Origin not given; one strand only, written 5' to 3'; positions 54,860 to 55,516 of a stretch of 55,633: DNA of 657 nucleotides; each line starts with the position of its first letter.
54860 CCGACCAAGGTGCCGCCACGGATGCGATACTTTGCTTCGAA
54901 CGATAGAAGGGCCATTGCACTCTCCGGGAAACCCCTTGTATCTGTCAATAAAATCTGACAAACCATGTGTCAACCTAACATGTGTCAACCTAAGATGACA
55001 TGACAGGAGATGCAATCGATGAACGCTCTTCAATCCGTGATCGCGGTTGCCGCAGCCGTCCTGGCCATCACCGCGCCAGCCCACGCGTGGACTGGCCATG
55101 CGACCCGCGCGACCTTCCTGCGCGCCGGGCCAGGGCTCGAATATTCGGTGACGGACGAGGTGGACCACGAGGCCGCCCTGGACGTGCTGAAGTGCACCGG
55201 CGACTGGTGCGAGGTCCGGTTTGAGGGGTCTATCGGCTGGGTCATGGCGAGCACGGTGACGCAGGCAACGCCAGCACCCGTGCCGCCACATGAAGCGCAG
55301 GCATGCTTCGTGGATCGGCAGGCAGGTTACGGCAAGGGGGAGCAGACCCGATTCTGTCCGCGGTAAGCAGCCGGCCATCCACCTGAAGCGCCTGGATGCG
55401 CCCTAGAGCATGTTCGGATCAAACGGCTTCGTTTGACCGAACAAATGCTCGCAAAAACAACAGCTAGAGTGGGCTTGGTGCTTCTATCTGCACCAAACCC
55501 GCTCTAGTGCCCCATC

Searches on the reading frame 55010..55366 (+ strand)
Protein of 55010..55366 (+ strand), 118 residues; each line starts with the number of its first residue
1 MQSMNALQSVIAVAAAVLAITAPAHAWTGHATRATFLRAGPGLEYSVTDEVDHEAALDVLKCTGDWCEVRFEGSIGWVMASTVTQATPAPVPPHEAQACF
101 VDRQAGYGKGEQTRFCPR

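Call 3: search_protein_families(library=pfam, proteins=[window:55010-55366:+])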
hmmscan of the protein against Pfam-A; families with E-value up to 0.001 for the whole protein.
window:55010-55366:+ (118 aa): 2 families
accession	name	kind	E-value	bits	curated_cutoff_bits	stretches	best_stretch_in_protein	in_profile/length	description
PF08239.17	SH3_3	-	9.6e-10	38.9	27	1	35-83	3-53/54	Bacterial SH3 domain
PF06347.19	SH3_4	-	7.4e-09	35.7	24.1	1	36-83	6-54/56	Bacterial SH3 domain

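Call 4: search_protein_families(library=ncbifam, proteins=[window:55010-55366:+])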
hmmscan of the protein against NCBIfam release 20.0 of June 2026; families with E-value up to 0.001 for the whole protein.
window:55010-55366:+ (118 aa): 1 family
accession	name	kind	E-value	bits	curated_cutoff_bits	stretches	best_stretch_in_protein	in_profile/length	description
TIGR04211.1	SH3_and_anchor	equivalog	3.6e-05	23.4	65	1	35-91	8-66/198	TIGR04211 family SH3 domain-containing protein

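Call 41: search_solved_structures(query=window:55010-55366:+, max_evalue=1, show_alignments=2)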
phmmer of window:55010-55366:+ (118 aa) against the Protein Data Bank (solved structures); distinct sequences matched with E-value up to 1: 9.
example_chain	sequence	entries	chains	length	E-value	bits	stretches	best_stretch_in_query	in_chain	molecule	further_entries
2krs_A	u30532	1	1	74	1.6e-05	28.5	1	34-91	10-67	Probable enterotoxin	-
4qks_A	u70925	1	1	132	0.046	17.3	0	35-75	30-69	DE NOVO PROTEIN 6XTRP/PV2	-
2cub_A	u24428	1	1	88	0.19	15.3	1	59-95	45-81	Cytoplasmic protein NCK1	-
4j9b_A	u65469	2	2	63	0.28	14.8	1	61-85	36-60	Tyrosine-protein kinase ABL1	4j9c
7pvv_A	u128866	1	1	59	0.87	13.2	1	63-85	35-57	Bcr-abl1 e6a2 chimeric protein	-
2o88_A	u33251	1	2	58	0.89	13.1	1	62-85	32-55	Proto-oncogene tyrosine-protein kinase ABL1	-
1bbz_A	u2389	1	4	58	0.9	13.1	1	62-85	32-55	ABL TYROSINE KINASE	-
1ju5_C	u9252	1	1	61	0.95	13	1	62-85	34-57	Abl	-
7pvq_A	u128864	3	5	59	0.97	13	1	63-85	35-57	Tyrosine-protein kinase ABL1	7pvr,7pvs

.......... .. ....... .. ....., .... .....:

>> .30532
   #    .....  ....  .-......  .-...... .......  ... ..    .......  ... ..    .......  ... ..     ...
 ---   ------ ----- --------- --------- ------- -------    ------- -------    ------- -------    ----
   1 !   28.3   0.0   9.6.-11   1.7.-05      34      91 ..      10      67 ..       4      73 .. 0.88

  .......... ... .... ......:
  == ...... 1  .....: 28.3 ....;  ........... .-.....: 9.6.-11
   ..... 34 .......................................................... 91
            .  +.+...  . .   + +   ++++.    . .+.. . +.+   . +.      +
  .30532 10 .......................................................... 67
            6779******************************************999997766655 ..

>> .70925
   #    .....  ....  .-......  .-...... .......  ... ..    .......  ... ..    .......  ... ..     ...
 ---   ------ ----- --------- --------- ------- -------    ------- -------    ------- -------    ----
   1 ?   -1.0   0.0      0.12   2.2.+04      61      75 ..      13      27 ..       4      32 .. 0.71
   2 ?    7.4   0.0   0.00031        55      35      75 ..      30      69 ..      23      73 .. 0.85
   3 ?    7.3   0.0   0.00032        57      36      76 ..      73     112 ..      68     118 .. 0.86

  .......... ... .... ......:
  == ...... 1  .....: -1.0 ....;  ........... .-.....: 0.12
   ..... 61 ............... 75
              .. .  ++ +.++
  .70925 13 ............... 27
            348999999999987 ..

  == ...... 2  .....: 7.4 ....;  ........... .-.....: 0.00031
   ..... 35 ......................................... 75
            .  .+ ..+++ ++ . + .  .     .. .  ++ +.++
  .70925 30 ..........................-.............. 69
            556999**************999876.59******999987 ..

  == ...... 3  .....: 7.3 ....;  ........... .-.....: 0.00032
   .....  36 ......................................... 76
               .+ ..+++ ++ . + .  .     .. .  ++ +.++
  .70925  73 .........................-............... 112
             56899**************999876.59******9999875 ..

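Call 50: find_related_loci(query=A1, collection=metagenome_contigs, flank=7000)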
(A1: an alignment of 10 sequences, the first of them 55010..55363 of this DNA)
Query A1 (118 aa) in metagenome_contigs; peptide patterns used: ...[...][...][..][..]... (x = any residue, [..] = any of these).
130 stretches matched a pattern; 2 encode a relative of the query (tblastn E <= 1e-3); 2 distinct loci.
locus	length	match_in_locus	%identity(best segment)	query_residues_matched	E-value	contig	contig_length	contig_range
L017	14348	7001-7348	64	2-118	4e-44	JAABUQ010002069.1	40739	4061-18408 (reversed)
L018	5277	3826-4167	66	4-118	2e-39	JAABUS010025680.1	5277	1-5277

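Call 51: find_homologous_proteins(query=A1, max_evalue=0.00001)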
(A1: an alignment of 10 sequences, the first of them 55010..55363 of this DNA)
Query A1 (10 sequences) (118 aa, profile of the alignment): 61 proteins with E <= 0.00001 among 8000 candidates.
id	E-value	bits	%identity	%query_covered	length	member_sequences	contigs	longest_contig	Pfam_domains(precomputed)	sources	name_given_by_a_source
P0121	3.0e-48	180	100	97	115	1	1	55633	PF06347.20,PF08239.18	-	-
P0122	3.7e-48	180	80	97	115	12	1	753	PF06347.20,PF08239.18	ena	-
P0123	4.8e-48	180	81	97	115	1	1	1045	PF06347.20,PF08239.18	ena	-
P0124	1.0e-46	175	76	97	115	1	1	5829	PF06347.20,PF08239.18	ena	-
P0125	7.4e-46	173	79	80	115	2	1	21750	PF06347.20,PF08239.18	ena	-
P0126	5.8e-45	170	68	97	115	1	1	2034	PF06347.20,PF08239.18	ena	-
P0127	1.3e-44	169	75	97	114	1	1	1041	PF06347.20,PF08239.18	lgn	-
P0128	2.0e-44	168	67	97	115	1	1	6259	PF06347.20,PF08239.18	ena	-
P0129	2.2e-44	168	72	80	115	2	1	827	PF06347.20,PF08239.18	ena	-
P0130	5.4e-44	167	64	97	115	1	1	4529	PF06347.20,PF08239.18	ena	-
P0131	7.1e-44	166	68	78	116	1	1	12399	PF06347.20,PF08239.18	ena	-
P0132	2.6e-43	164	69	97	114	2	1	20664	PF06347.20,PF08239.18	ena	-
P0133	3.0e-43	164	72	78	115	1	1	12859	PF06347.20,PF08239.18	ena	-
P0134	3.6e-43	164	66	97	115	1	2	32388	PF06347.20,PF08239.18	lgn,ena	-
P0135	4.5e-43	164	72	75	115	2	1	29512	PF06347.20,PF08239.18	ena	-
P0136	7.0e-43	163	33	100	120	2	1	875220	PF06347.20,PF08239.18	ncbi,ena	-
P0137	8.5e-43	163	74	77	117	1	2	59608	PF06347.20,PF08239.18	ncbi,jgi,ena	-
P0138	3.1e-42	161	55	82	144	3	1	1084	PF06347.20,PF08239.18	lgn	-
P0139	4.7e-42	160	77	80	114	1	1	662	PF06347.20,PF08239.18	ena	-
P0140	1.2e-41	159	70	75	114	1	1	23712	PF06347.20,PF08239.18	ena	-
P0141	2.1e-41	158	70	75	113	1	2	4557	PF06347.20,PF08239.18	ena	-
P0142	2.7e-41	158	72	78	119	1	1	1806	PF06347.20,PF08239.18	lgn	-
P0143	4.0e-41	157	71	75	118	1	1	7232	PF06347.20,PF08239.18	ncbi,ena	-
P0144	4.8e-41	157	75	75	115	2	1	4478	PF06347.20,PF08239.18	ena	-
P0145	7.3e-41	157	69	81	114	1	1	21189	PF06347.20,PF08239.18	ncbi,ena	-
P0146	5.6e-40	154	74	75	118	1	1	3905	PF06347.20,PF08239.18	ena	-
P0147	1.5e-39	152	65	97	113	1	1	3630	PF06347.20,PF08239.18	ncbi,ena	-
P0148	1.3e-38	149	68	80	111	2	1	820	PF06347.20,PF08239.18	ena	-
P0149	2.2e-38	149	34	69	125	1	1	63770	PF08239.18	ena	-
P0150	4.9e-38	147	30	97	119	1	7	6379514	PF06347.20,PF08239.18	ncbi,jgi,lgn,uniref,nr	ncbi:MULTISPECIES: SH3 domain-containing protein [unclassified Methylobacterium]|jgi:Bacterial SH3 d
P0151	1.2e-36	143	37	71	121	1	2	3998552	PF06347.20,PF08239.18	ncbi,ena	-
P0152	1.7e-35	139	31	96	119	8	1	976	PF06347.20,PF08239.18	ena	-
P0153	8.1e-35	137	31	96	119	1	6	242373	PF06347.20,PF08239.18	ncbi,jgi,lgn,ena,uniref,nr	ncbi:SH3 domain-containing protein [Methylobacterium persicinum]|uniref:SH3 domain-containing protei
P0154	1.6e-34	136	35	70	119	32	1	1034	PF06347.20,PF08239.18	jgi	jgi:hypothetical protein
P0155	5.2e-34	134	33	70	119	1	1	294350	PF06347.20,PF08239.18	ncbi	ncbi:SH3 domain-containing protein [Methylobacterium sp. A49B]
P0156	1.2e-33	133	33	90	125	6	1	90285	PF08239.18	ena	-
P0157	1.4e-33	133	32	92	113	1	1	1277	PF06347.20,PF08239.18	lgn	-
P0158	8.4e-33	131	37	90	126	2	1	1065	PF06347.20,PF08239.18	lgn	-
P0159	4.4e-32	128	32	69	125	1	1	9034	PF08239.18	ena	-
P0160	9.2e-32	127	42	83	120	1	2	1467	PF06347.20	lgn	-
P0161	1.6e-31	126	33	90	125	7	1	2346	PF08239.18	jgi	jgi:hypothetical protein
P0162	2.7e-31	126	32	99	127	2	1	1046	PF06347.20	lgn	-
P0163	4.3e-31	125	27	69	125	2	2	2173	PF08239.18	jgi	jgi:hypothetical protein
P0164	1.0e-30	124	34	91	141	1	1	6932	PF06347.20,PF08239.18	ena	-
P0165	2.1e-29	120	35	92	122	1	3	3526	PF06347.20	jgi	-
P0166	9.5e-29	117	31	92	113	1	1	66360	PF06347.20,PF08239.18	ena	-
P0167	3.2e-28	116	30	71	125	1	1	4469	PF08239.18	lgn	-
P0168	5.8e-28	115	29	92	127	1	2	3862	PF08239.18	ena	-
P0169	6.3e-28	115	39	93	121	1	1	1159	PF06347.20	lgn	-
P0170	9.4e-28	114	31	89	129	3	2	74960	PF06347.20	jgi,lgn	-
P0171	4.0e-27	112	31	70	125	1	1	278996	PF08239.18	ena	-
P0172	1.1e-26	111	33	71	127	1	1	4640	PF08239.18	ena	-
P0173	1.1e-26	111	35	87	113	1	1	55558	PF06347.20,PF08239.18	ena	-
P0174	1.5e-26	110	33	97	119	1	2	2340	PF06347.20,PF08239.18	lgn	-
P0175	2.1e-26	110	37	92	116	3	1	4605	PF06347.20,PF08239.18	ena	-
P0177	2.1e-25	107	30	92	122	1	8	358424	-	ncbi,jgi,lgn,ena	jgi:uncharacterized protein YgiM (DUF1202 family)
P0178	4.0e-25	106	33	69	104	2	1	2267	PF08239.18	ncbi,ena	-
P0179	8.4e-23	98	39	42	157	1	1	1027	PF06347.20,PF08239.18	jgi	jgi:hypothetical protein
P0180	4.8e-22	96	35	70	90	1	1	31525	PF06347.20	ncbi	-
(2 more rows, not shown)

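Call 52: find_encoding_contigs(protein=P0177, flank=8000, max_places=2)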
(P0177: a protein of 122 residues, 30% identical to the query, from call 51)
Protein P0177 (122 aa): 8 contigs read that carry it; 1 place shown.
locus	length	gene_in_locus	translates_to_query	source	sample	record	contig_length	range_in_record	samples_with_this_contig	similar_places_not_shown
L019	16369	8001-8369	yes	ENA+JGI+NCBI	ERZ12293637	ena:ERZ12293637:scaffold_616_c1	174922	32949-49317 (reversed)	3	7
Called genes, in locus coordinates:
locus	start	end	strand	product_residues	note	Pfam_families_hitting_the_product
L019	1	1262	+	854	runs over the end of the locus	PF05496:RuvB_N (faint), PF01078:Mg_chelatase (faint), PF00004:AAA, PF17866:AAA_lid_6, PF00004:AAA, PF17866:AAA_lid_6, PF00089:Trypsin, PF13365:Trypsin_2, +4 more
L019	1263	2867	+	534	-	-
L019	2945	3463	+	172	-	PF27124:PuhC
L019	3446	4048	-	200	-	-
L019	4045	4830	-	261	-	PF03967:PRCH, PF05239:PRC (weak)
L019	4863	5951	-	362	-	PF02276:CytoC_RC, PF14522:Cytochrome_C7 (faint)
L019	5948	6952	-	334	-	PF00124:Photo_RC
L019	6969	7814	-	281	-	PF00124:Photo_RC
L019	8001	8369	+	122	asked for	-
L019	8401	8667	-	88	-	-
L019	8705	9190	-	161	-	PF07813:LTXXQ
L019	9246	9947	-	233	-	PF10938:YfdX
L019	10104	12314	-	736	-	PF07715:Plug (weak), PF00593:TonB_dep_Rec_b-barrel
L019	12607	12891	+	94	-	-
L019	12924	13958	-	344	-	PF08240:ADH_N, PF16912:Glu_dehyd_C (faint), PF00107:ADH_zinc_N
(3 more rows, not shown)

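Call 53: find_encoding_contigs(protein=P0171, flank=8000, max_places=1)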
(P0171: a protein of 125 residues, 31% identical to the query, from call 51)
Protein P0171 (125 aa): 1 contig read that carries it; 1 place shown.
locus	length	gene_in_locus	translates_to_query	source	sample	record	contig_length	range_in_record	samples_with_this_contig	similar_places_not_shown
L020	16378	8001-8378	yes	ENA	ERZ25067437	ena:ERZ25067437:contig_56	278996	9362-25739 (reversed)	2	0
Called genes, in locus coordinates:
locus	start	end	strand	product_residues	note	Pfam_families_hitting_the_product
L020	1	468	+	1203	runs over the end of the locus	PF05378:Hydant_A_N, PF01968:Hydantoinase_A, PF19278:Hydant_A_C (weak), PF02538:Hydantoinase_B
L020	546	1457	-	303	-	PF00126:HTH_1, PF03466:LysR_substrate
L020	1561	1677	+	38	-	-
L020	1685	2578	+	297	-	PF01243:PNPOx_N (faint)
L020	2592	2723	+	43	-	-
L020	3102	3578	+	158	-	PF27124:PuhC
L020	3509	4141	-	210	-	-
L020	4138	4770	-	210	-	PF03967:PRCH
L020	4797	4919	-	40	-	PF03967:PRCH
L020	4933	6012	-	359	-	PF02276:CytoC_RC, PF22113:Mtrc-MtrF_II-IV_dom (faint), PF14522:Cytochrome_C7 (faint)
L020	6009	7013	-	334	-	PF00124:Photo_RC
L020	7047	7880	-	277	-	PF00124:Photo_RC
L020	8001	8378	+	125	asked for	PF08239:SH3_3 (weak)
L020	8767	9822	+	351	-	PF01208:URO-D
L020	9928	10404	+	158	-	PF03073:TspO_MBR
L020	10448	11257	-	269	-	PF09955:DUF2189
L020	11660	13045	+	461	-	PF04940:BLUF, PF21961:AppA_4HB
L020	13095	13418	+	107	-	-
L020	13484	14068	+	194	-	PF00989:PAS (weak), PF08448:PAS_4 (weak), PF13426:PAS_9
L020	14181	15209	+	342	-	PF13191:AAA_16 (weak), PF07728:AAA_5 (faint), PF13401:AAA_22 (faint), PF01078:Mg_chelatase, PF17863:AAA_lid_2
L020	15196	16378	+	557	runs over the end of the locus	PF17863:AAA_lid_2, PF13519:VWA_2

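Call 54: find_encoding_contigs(protein=P0170, flank=8000, max_places=1)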
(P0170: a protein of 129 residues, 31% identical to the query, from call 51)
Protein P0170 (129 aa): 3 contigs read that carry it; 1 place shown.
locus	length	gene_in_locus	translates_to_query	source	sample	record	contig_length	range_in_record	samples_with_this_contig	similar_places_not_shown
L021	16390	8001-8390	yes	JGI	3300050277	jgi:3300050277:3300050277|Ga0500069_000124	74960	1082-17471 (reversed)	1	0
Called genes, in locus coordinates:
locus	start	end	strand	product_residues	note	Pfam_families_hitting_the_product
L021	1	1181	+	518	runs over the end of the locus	PF00890:FAD_binding_2, PF01266:DAO, PF01593:Amino_oxidase, PF03486:HI0933_like (faint), PF07992:Pyr_redox_2 (faint), PF12831:FAD_oxidored (weak), PF13450:NAD_binding_8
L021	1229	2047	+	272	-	PF27123:CrtC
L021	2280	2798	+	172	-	PF04982:TM_HPP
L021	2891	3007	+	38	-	-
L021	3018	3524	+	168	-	PF27124:PuhC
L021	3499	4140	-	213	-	-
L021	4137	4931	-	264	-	PF03967:PRCH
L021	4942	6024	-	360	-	PF02276:CytoC_RC, PF14522:Cytochrome_C7 (faint)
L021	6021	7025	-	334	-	PF00124:Photo_RC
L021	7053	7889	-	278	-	PF00124:Photo_RC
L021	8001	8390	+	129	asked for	PF06347:SH3_4 (weak)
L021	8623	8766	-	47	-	-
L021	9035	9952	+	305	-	PF01799:Fer2_2, PF06240:COXG, PF10604:Polyketide_cyc2 (weak)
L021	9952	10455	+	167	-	PF21863:HTH_67 (weak), PF12802:MarR_2, PF01047:MarR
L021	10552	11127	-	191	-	PF00239:Resolvase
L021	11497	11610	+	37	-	-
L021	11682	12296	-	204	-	PF00440:TetR_N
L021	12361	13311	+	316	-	PF00106:adh_short, PF08659:KR, PF13561:adh_short_C2 (weak)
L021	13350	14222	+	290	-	PF00561:Abhydrolase_1, PF12697:Abhydrolase_6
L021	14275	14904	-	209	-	PF01243:PNPOx_N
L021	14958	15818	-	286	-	PF00561:Abhydrolase_1, PF12697:Abhydrolase_6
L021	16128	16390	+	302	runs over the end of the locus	PF00126:HTH_1, PF03466:LysR_substrate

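Call 74: predict_structure(alignment_id=A2)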
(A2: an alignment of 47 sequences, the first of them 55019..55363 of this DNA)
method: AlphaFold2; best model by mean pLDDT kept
length: 115 residues; sequences in the alignment: 47
mean_pLDDT: 82.1   pTM: 0.56
mean pLDDT of the five models: 82.1, 81.2, 81.2, 81.2, 80.1
residues with pLDDT >= 90: 58; 70-90: 21; 50-70: 36; < 50: 0
segments of 3 or more residues with pLDDT < 50: none
pLDDT, mean of each block of 10 residues (from residue 1): 59 57 88 98 98 96 97 97 76 71 70 74
secondary structure, 60 per line:
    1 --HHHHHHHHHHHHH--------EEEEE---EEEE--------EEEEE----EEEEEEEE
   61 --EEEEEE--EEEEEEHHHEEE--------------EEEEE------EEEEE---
elements in order: H3-15 E24-28 E32-35 E44-48 E53-60 E63-68 E71-76 E80-82 E97-101 E108-112

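Call 77: fold_search(model_id=the predicted structure, library=pdb)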
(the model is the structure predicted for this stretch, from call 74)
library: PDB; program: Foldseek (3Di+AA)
matches with E <= 10: 1016; with E <= 0.001: 1
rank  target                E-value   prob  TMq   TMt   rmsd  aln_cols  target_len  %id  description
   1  9a7d_A                2.7e-04  1.00  0.53  0.13  17.7       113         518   16  Integrative model of YRVJ-YACD by crosslinking MS and deep learning (released 2024-09-18)
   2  2krs_MODEL_1_A        1.2e-03  1.00  0.48  0.72   3.6        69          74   26  Solution NMR structure of SH3 domain from CPF_0587 (fragment 415-479) from Clostridium perfringens. Northeast  (released 2010-01-26)
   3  7csp_B                9.7e-03  1.00  0.44  0.12   5.0        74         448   18  Structure of Ephexin4 IDPSH (released 2021-02-24)
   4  3npf_B                1.0e-02  1.00  0.48  0.20   1.8        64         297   17  Crystal structure of a putative dipeptidyl-peptidase VI (BACOVA_00612) from Bacteroides ovatus at 1.72 A resolution (released 2010-07-28)
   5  3npf_A                1.0e-02  1.00  0.49  0.20   2.3        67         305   19  Crystal structure of a putative dipeptidyl-peptidase VI (BACOVA_00612) from Bacteroides ovatus at 1.72 A resolution (released 2010-07-28)
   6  7cso_A                1.0e-02  1.00  0.44  0.13   4.2        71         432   15  Structure of Ephexin4 DH-PH-SH3 (released 2021-02-24)
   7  4r0k_A                1.2e-02  1.00  0.50  0.20   2.2        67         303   19  Crystal structure of a putative dipeptidyl-peptidase VI (BT_1314) from Bacteroides thetaiotaomicron VPI-5482 at 1.75 A (released 2014-08-20)
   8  4r0k_B                1.3e-02  1.00  0.50  0.20   2.2        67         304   19  Crystal structure of a putative dipeptidyl-peptidase VI (BT_1314) from Bacteroides thetaiotaomicron VPI-5482 at 1.75 A (released 2014-08-20)
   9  2kt8_MODEL_1_A        1.3e-02  1.00  0.45  0.65   4.1        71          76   15  Solution NMR structure of the CPE1231(468-535) protein from Clostridium perfringens, Northeast Structural Geno (released 2010-02-02)
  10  2mox_MODEL_1_A        1.5e-02  1.00  0.45  0.37   8.6       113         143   13  solution structure of tandem SH3 domain of Sorbin and SH3 domain-containing protein 1 (released 2014-05-28)
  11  7pvs_B                1.6e-02  1.00  0.39  0.71   4.0        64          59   22  Crystal structure of the Abl SH3 domain V73E-A74S-S75R-G76T-D77E-G92N-Y93N-N94T-H95E mutant in presence of PEG 200 (released 2022-09-14)
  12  6f55_MODEL_1_A        1.7e-02  1.00  0.39  0.63   3.9        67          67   16  Complex structure of PACSIN SH3 domain and TRPV4 proline rich region (released 2018-10-03)
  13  7csp_A                1.9e-02  1.00  0.44  0.12   5.3        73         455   18  Structure of Ephexin4 IDPSH (released 2021-02-24)
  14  2df6_A                2.0e-02  1.00  0.39  0.70   3.9        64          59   16  Crystal Structure of the SH3 Domain of betaPIX in Complex with a High Affinity Peptide from PAK2 (released 2006-04-11)
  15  7cso_C                2.1e-02  1.00  0.44  0.13   5.9        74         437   16  Structure of Ephexin4 DH-PH-SH3 (released 2021-02-24)
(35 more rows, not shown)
